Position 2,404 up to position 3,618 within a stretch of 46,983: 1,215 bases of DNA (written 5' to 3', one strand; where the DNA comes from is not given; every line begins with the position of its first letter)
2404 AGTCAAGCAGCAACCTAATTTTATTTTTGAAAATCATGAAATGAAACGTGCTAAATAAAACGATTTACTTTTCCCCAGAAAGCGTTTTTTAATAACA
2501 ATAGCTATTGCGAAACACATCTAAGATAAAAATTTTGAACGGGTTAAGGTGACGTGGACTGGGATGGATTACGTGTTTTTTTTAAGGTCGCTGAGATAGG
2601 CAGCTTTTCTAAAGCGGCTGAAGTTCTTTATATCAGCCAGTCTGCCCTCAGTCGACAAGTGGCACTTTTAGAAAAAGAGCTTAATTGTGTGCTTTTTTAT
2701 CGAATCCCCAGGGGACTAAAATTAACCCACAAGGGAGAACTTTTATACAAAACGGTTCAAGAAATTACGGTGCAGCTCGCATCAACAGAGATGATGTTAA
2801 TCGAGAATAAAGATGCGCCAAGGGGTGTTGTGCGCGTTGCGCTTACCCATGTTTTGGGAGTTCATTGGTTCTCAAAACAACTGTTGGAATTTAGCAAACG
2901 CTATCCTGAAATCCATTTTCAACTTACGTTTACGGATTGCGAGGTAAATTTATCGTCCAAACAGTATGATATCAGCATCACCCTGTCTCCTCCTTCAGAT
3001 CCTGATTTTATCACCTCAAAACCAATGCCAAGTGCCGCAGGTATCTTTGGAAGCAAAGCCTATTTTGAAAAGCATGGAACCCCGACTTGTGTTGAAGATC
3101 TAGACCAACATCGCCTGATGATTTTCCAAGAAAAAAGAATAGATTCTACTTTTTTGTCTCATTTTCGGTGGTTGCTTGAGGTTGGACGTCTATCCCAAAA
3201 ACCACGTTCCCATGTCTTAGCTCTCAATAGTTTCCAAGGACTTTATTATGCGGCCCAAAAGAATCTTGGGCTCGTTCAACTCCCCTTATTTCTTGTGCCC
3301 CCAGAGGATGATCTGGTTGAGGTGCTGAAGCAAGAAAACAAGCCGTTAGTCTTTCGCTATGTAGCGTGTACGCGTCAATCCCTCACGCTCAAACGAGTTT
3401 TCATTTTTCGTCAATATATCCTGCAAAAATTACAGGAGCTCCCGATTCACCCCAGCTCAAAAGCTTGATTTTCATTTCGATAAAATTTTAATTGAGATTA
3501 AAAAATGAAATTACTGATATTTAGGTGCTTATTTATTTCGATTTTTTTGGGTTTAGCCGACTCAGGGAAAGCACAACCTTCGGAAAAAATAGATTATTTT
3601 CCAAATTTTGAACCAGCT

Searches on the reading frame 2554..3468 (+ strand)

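Call 56: search_protein_families(library=pfam, proteins=[window:2554-3468:+], max_evalue=0.00001)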
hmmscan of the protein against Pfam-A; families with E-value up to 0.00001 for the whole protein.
window:2554-3468:+ (304 aa): 2 families
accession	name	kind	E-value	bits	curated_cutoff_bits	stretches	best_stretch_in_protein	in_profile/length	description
PF00126.33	HTH_1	-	2.1e-20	72.9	26.6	1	4-62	2-60/60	Bacterial regulatory helix-turn-helix protein, lysR family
PF03466.25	LysR_substrate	-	2.9e-20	73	28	1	87-292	2-207/209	LysR substrate binding domain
